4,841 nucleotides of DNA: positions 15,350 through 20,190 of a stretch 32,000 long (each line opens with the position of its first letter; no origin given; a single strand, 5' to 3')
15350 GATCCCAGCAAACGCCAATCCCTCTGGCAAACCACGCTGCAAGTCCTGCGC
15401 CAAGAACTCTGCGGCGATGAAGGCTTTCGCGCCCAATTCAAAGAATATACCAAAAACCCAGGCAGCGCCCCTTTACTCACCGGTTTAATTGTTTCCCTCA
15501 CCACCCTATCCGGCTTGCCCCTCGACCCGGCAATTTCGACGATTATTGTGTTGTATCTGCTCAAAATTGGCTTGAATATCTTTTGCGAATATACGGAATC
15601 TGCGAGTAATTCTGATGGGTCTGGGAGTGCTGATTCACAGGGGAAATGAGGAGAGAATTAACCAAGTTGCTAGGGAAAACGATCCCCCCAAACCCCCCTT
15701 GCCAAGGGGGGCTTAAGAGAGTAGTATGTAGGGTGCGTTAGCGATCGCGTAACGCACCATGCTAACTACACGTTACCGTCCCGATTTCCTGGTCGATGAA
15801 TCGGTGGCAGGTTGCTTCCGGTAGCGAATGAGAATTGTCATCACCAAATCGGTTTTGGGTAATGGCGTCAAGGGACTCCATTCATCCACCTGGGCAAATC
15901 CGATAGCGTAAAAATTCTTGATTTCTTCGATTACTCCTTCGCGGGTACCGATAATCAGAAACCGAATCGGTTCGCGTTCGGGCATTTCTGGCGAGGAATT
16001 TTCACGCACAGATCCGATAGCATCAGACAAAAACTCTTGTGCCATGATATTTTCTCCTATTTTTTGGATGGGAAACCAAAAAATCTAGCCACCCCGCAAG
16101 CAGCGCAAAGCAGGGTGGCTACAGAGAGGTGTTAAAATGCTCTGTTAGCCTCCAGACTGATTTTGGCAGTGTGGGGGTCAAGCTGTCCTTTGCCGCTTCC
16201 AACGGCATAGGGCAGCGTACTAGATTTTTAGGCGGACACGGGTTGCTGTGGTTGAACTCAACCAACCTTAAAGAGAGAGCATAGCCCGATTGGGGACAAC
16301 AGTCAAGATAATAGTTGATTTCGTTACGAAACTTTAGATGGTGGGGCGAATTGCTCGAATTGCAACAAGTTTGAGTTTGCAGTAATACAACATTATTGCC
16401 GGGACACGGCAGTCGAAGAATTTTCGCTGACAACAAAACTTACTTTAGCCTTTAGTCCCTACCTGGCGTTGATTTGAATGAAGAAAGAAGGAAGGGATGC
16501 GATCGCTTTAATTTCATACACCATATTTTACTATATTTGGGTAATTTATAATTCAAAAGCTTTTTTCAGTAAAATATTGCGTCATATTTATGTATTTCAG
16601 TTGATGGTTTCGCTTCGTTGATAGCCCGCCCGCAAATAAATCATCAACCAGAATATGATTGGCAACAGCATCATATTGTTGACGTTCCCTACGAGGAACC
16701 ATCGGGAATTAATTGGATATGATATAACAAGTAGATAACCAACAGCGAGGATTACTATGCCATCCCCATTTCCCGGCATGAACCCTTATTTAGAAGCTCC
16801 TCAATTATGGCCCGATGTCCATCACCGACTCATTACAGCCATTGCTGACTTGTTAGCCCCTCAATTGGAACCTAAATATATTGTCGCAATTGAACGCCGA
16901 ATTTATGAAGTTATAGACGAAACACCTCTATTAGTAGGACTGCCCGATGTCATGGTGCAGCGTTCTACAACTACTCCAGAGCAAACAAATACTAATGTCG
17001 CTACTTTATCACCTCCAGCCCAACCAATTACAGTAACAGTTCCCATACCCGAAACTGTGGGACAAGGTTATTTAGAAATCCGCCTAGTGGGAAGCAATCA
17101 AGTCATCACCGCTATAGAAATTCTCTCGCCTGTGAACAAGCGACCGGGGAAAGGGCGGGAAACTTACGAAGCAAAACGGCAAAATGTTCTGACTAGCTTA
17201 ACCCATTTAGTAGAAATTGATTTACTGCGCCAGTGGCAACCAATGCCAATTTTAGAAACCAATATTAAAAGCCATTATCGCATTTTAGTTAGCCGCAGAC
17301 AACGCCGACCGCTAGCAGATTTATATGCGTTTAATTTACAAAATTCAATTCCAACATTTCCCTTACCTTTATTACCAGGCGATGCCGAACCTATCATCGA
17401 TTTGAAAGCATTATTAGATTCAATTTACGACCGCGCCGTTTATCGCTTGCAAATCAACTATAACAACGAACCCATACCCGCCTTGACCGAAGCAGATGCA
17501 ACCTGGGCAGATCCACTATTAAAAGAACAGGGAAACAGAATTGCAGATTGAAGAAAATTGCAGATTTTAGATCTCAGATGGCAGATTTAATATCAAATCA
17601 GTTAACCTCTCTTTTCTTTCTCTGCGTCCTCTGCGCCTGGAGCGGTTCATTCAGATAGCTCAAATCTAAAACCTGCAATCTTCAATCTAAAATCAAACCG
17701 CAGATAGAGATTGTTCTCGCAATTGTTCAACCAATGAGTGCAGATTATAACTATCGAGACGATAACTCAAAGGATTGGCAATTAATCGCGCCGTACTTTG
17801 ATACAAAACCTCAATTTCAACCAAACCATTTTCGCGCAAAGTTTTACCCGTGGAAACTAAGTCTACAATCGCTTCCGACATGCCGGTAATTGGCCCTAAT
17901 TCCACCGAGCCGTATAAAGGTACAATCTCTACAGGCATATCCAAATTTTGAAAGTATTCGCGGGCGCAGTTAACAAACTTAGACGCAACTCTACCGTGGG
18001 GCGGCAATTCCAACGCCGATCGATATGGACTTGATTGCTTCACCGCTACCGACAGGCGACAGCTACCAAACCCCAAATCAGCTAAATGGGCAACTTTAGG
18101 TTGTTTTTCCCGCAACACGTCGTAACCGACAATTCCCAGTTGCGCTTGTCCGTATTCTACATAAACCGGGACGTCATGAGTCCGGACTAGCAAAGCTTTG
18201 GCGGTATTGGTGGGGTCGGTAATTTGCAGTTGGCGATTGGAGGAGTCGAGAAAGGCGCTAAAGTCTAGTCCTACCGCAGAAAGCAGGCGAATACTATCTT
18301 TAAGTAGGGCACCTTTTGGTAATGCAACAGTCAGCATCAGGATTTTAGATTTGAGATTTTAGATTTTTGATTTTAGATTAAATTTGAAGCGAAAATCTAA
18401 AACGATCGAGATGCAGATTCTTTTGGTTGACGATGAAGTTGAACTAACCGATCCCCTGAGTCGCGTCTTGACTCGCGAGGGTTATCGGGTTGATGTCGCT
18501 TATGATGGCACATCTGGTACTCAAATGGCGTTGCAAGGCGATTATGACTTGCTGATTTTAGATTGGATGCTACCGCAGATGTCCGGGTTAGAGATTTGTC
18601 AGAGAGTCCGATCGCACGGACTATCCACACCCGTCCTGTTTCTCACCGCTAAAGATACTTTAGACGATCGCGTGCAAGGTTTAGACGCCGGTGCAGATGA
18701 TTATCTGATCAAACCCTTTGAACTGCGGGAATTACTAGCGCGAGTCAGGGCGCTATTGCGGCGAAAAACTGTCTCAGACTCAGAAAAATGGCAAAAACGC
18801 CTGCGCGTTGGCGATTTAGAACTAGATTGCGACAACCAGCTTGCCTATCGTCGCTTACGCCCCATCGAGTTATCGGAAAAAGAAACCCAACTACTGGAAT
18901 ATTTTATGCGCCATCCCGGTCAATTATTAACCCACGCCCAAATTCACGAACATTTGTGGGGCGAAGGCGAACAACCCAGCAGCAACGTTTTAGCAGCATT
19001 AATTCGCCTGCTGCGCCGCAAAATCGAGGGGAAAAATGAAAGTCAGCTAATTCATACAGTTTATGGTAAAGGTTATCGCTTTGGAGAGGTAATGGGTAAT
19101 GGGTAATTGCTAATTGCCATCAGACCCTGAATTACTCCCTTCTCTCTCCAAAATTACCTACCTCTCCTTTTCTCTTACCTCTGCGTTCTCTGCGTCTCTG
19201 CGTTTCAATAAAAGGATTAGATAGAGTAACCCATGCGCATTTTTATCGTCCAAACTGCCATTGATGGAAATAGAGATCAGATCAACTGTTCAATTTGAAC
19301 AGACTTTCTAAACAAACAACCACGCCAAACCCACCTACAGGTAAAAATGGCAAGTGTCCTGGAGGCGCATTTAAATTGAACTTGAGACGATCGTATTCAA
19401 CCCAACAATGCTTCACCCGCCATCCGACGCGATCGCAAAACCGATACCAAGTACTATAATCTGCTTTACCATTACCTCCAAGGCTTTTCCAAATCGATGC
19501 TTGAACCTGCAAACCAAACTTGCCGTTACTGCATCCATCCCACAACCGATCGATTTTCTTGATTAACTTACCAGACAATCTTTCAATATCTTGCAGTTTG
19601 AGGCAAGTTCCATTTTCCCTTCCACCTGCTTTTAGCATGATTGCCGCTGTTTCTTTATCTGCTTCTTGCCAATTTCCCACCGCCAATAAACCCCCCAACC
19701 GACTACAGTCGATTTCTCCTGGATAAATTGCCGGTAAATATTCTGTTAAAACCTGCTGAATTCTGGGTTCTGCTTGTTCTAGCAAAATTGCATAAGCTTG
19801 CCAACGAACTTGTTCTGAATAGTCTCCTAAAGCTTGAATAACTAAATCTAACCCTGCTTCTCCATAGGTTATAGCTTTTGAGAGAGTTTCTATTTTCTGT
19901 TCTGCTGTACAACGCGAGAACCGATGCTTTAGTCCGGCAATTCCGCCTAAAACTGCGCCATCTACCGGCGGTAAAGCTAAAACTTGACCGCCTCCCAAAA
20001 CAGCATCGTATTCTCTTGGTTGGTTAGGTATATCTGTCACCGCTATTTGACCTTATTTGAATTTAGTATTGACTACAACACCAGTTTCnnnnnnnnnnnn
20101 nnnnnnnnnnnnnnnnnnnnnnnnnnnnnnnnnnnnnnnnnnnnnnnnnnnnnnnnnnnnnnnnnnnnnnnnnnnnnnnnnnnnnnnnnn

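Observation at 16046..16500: Orphan terminator/antiterminator leader upstream of a small unknown protein: unclassified riboswitch-like attenuator or sRNA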

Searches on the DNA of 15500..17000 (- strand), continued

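Call 77: search_with_rna_model(model_id=R1, sources=[window, L001, L002, L003, L004, L005, L006, L007, L008, L009, L010, L011, L012, L014, L019, L023, L024, L025, L028, L029, L030, L031, L032, L033, L036, L037, L038, L044, L045, L046, L047, L048, L049, L050, L051, L052, L055, L057, L058, L059, L060, L061, L062, L064, L065, L068, L071, L072, L073, L074, L075, L076, L077, L078, L080, L081, L082, L083, L085, L086, L088, L089, L090, L091, L093, L094, L095, L096, L098, L100, L102, L103, L104, L105, L106, L107, L110, L111, L112, L115, L116, L118, L120, L122, L124, L127, L128, L129, L130, L131, L135, L136, L138, L144, L146, L147, L148, L151, L152], max_evalue=1e-30, make_alignment=true)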
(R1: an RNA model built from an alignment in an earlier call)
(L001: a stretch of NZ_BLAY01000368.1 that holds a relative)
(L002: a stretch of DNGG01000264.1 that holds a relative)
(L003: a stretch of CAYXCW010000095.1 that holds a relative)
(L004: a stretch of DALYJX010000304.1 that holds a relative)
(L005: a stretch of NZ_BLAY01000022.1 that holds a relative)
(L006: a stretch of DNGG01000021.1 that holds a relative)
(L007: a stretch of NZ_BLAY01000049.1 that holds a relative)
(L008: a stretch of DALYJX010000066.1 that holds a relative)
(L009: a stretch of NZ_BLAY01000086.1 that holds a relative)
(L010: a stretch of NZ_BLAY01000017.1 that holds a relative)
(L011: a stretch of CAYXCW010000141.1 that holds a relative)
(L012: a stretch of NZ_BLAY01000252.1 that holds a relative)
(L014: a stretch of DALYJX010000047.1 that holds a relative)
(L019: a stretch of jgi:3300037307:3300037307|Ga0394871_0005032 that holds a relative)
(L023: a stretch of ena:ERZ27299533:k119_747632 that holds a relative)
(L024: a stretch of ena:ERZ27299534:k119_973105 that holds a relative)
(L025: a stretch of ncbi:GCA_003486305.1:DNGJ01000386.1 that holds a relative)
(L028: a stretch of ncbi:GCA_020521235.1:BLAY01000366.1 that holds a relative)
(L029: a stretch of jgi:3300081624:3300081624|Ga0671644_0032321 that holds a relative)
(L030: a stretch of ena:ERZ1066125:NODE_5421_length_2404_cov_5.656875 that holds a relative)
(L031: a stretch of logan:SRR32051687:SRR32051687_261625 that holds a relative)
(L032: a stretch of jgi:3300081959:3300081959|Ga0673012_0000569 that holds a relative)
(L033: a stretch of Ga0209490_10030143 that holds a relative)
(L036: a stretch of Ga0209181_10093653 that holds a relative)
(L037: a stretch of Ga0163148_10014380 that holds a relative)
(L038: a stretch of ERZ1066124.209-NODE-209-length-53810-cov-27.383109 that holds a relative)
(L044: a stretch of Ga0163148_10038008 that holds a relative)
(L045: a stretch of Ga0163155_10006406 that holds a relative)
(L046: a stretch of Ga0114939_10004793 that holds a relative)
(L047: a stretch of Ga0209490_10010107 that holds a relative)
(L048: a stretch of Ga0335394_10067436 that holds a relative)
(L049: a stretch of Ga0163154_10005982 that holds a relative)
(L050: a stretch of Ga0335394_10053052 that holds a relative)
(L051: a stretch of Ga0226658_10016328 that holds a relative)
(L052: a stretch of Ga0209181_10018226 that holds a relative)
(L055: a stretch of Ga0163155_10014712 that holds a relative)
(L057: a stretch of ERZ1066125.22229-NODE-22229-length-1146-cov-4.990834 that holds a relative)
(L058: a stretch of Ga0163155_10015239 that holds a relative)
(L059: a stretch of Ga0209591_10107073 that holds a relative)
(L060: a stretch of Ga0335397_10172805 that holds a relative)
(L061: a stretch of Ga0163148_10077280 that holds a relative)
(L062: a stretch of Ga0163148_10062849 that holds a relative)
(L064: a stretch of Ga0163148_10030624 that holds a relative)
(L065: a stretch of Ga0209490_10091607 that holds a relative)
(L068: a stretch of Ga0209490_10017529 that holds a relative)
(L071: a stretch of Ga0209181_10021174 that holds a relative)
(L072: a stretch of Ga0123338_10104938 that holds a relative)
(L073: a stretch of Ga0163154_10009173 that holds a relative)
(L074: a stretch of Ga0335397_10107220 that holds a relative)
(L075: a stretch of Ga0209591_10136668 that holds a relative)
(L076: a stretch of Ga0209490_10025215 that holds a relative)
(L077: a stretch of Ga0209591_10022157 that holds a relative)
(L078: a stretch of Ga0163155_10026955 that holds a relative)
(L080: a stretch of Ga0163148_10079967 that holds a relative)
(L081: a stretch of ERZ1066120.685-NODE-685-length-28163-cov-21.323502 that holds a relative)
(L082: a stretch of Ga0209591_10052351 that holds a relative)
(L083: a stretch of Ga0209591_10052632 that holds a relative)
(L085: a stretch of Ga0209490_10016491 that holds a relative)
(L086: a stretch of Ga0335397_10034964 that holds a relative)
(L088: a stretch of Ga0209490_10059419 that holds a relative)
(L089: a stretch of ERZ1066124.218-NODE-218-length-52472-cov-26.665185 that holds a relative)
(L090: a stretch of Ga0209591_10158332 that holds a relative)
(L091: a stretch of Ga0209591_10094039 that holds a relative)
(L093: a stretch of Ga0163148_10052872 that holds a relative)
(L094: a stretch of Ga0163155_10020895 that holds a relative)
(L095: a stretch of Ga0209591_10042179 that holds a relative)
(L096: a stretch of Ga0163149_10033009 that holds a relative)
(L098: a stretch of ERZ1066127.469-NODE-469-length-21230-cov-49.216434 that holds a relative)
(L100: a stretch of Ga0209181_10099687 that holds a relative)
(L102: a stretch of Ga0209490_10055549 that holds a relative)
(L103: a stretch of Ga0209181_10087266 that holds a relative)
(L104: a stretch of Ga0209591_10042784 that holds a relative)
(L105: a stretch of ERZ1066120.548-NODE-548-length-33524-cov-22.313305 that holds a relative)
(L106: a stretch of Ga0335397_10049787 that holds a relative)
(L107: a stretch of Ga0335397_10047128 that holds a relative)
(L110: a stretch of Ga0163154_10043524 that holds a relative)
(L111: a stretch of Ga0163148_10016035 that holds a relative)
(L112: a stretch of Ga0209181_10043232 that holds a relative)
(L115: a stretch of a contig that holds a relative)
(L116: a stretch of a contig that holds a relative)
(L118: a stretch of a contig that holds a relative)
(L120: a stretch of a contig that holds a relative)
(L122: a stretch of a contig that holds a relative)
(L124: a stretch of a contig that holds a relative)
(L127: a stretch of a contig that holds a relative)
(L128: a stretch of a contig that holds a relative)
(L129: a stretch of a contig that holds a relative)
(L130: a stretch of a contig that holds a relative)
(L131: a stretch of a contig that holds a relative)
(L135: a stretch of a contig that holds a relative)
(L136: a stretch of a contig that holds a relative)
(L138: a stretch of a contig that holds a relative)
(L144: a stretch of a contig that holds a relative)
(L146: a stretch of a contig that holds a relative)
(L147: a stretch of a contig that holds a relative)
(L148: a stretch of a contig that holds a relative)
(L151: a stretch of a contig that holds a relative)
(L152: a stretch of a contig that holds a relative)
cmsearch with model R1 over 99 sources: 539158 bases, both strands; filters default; matches with E-value up to 1e-30: 102.
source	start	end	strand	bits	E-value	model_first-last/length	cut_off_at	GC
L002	2538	2768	+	236.2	6.5e-62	1-242/242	no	0.49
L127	4630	4860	+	231.3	1.4e-60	1-242/242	no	0.47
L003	2773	3003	+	231.2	1.5e-60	1-242/242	no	0.48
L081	5292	5522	+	231.2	1.5e-60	1-242/242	no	0.48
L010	5817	6049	+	230.8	1.9e-60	1-242/242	no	0.48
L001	438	672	+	226.2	3.4e-59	1-242/242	no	0.49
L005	2770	3003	+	226.2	3.4e-59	1-242/242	no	0.49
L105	1575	1809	+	225.8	4.5e-59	1-242/242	no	0.49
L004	2772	3003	+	225.1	6.7e-59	1-242/242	no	0.49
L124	596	826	-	225.1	7e-59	1-242/242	no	0.48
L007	578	810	+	224.5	9.8e-59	1-242/242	no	0.48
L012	347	579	+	224.5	9.8e-59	1-242/242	no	0.46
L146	373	604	-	221.3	7.5e-58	1-242/242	no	0.47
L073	3051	3283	-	218.9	3.3e-57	1-242/242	no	0.52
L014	487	719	+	218.2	5.2e-57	1-242/242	no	0.45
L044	3322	3555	+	218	5.7e-57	1-242/242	no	0.5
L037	5818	6047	+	217.9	6.3e-57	1-242/242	no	0.5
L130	106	339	-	217.7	7e-57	1-242/242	no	0.51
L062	2296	2528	+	217.2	9.4e-57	1-242/242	no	0.51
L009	2773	3003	+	217.2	9.8e-57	1-242/242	no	0.48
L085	471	704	-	217.1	1e-56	1-242/242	no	0.5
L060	22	251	-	216.3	1.7e-56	1-242/242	no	0.5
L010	2771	3003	+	216.2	1.8e-56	1-242/242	no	0.48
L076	4665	4897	+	216.1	1.9e-56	1-242/242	no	0.51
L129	6191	6423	+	215.8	2.3e-56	1-242/242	no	0.52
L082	192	424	-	215.3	3.2e-56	1-242/242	no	0.52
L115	9309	9538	+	215.2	3.4e-56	1-242/242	no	0.5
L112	1221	1455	-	215.1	3.7e-56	1-242/242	no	0.5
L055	6305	6538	+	214.7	4.5e-56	1-242/242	no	0.5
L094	633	865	-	214.7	4.7e-56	1-242/242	no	0.52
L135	207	441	+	213.9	7.6e-56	1-242/242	no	0.51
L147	578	809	-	213.6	9e-56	1-242/242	no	0.5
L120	4422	4655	+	213.3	1.1e-55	1-242/242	no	0.5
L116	3804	4041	-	213.3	1.1e-55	1-242/242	no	0.5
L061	178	412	+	213.3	1.1e-55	1-242/242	no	0.52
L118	686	919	-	213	1.4e-55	1-242/242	no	0.5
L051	3235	3466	+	212.8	1.5e-55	1-242/242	no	0.5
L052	3421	3650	-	212.8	1.5e-55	1-242/242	no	0.49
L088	2696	2930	+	212.7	1.7e-55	1-242/242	no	0.52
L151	3448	3679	+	212.5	1.8e-55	1-242/242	no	0.5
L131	848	1079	+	212.4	1.9e-55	1-242/242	no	0.51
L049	5207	5441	-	212.4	1.9e-55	1-242/242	no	0.49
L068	5364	5595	+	212.4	1.9e-55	1-242/242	no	0.49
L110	3075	3308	+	212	2.6e-55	1-242/242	no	0.51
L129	3057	3289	+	211.7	2.9e-55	1-242/242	no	0.52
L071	3710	3944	+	211.7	2.9e-55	1-242/242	no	0.53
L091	2425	2658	+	211.5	3.5e-55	1-242/242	no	0.5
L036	2717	2950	+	211.2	4e-55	1-242/242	no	0.5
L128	9311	9544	+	211.1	4.3e-55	1-242/242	no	0.53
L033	3575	3808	+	211.1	4.3e-55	1-242/242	no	0.5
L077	2795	3028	-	211.1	4.4e-55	1-242/242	no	0.51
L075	594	827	+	211.1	4.5e-55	1-242/242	no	0.5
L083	2530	2763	+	211.1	4.5e-55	1-242/242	no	0.5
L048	877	1110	-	210.8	5.2e-55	1-242/242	no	0.5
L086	4916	5149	+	210.7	5.7e-55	1-242/242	no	0.5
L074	223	456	-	210.4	6.8e-55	1-242/242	no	0.52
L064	111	342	-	210.3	7.1e-55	1-242/242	no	0.51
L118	5076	5309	-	209.6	1.1e-54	1-242/242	no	0.5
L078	3726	3957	+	209.6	1.1e-54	1-242/242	no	0.51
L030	927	1160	+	209.5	1.2e-54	1-242/242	no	0.49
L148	1245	1478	-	209.5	1.2e-54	1-242/242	no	0.49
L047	4087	4319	-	209.4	1.3e-54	1-242/242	no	0.51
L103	2854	3087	+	209.4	1.3e-54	1-242/242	no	0.52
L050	310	542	-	209.2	1.4e-54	1-242/242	no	0.51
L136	7779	8012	-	209.2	1.4e-54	1-242/242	no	0.48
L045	10805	11038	+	208.9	1.7e-54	1-242/242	no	0.52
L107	108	341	-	208.7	1.9e-54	1-242/242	no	0.51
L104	251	485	-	208.7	2e-54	1-242/242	no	0.5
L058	7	239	-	208.6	2.2e-54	1-242/242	no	0.51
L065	458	691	-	208.5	2.3e-54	1-242/242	no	0.51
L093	774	1007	+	208.2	2.7e-54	1-242/242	no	0.51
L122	7205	7438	+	208.1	3e-54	1-242/242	no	0.49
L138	147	380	-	207.9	3.2e-54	1-242/242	no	0.5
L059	1968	2201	+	207.2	5.2e-54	1-242/242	no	0.5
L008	2774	3003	+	207.1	5.3e-54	1-242/242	no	0.47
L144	70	302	+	206.3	9.1e-54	1-242/242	no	0.49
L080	8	241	-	205.8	1.2e-53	1-242/242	no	0.5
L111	5150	5382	+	204.5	2.8e-53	1-242/242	no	0.5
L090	507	739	-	204.1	3.5e-53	1-242/242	no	0.51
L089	437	680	-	200.2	4.1e-52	1-242/242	no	0.48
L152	147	390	+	196.3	4.6e-51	1-242/242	no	0.51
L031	173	405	+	194.4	1.5e-50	1-242/242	no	0.51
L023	2873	3105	+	192.9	4e-50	1-242/242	no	0.45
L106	4403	4610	+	192.3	5.8e-50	1-216/242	3'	0.51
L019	7772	8003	+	190.8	1.5e-49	1-242/242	no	0.49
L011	2772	3003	+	189.6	3e-49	1-242/242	no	0.48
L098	13727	13958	+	189.6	3e-49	1-242/242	no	0.48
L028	1261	1503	+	189.3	3.9e-49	1-242/242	no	0.49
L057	389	624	+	189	4.6e-49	1-242/242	no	0.49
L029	1265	1503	+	188.6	6e-49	1-242/242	no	0.49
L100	2635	2839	+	186.2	2.7e-48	1-209/242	3'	0.48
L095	4183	4413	+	185.4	4.2e-48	1-242/242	no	0.52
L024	2768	3003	+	184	1e-47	1-242/242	no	0.46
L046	49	284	+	183.9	1.1e-47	1-242/242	no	0.45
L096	4027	4232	+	183.5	1.5e-47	1-210/242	3'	0.49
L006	1595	1824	+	182.6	2.5e-47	1-242/242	no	0.48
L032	1278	1503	+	181.1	6.5e-47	1-242/242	no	0.48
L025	2768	3003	+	175.7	1.9e-45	1-242/242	no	0.46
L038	343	578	+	172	1.9e-44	1-242/242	no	0.43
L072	305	537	+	165.4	1.2e-42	1-242/242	no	0.52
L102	2909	3060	-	136.7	7.9e-35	85-242/242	5'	0.52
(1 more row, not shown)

Alignment A7: 102 matches aligned to the model, 267 columns, each read 5' to 3' on its own strand. Consensus structure (alignment columns), stored with it:
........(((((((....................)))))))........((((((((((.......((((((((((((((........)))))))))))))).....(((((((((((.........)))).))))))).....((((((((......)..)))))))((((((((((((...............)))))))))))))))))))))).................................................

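Call 87: search_dna_similar(query=window:15773-16310:-, collection=plasmids, mode=distant, max_rows=15)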
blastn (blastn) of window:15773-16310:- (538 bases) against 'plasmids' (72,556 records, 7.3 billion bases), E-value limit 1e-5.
No match.

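Call 88: search_dna_similar(query=window:15773-16310:-, collection=phages, mode=distant, max_rows=10)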
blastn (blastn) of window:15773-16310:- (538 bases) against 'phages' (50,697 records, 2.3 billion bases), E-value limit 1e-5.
No match.

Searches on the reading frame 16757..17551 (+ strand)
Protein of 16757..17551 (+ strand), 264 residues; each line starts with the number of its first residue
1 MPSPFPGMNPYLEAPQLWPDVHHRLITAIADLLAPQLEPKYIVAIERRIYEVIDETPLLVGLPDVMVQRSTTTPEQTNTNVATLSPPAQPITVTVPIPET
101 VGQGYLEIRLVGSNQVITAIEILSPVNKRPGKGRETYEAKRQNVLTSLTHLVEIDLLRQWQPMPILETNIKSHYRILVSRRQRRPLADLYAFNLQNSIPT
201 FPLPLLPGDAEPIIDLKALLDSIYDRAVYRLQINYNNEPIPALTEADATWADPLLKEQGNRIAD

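Call 7: search_protein_families(library=pfam, proteins=[window:16757-17551:+], max_evalue=0.1)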
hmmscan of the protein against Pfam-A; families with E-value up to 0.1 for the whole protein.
window:16757-17551:+ (264 aa): 1 family
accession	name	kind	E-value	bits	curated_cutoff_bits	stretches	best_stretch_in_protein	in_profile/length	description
PF13267.11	DUF4058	-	4.6e-108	360.8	25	1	1-252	1-252/254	Protein of unknown function (DUF4058)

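Call 8: search_protein_families(library=ncbifam, proteins=[window:16757-17551:+], max_evalue=0.1)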
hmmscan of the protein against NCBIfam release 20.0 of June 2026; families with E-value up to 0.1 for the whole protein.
window:16757-17551:+ (264 aa): 0 families

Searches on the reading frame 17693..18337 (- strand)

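Call 66: search_protein_families(library=pfam, proteins=[window:17693-18337:-], max_evalue=0.00001)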
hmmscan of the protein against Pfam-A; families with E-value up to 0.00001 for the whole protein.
window:17693-18337:- (214 aa): 1 family
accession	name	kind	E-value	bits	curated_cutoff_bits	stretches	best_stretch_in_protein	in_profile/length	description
PF01634.23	HisG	-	6.3e-54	182.6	25.5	1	52-207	1-157/158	ATP phosphoribosyltransferase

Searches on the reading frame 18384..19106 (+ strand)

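Call 66: search_protein_families(library=pfam, proteins=[window:18384-19106:+], max_evalue=0.00001)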
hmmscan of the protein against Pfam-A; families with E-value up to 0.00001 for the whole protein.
window:18384-19106:+ (240 aa): 2 families
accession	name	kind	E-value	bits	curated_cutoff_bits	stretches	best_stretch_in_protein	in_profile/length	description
PF00072.30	Response_reg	-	4e-30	104.7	30.2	1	12-122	1-111/111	Response regulator receiver domain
PF00486.34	Trans_reg_C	-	9.5e-24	83.7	26.2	1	160-233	3-77/77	Transcriptional regulatory protein, C terminal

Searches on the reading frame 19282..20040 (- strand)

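Call 66: search_protein_families(library=pfam, proteins=[window:19282-20040:-], max_evalue=0.00001)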
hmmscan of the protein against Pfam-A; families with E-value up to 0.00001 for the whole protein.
window:19282-20040:- (252 aa): 1 family
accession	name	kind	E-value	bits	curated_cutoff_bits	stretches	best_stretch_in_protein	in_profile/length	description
PF05419.17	GUN4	-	7.6e-32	110.8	29.2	1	110-232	6-124/141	GUN4-like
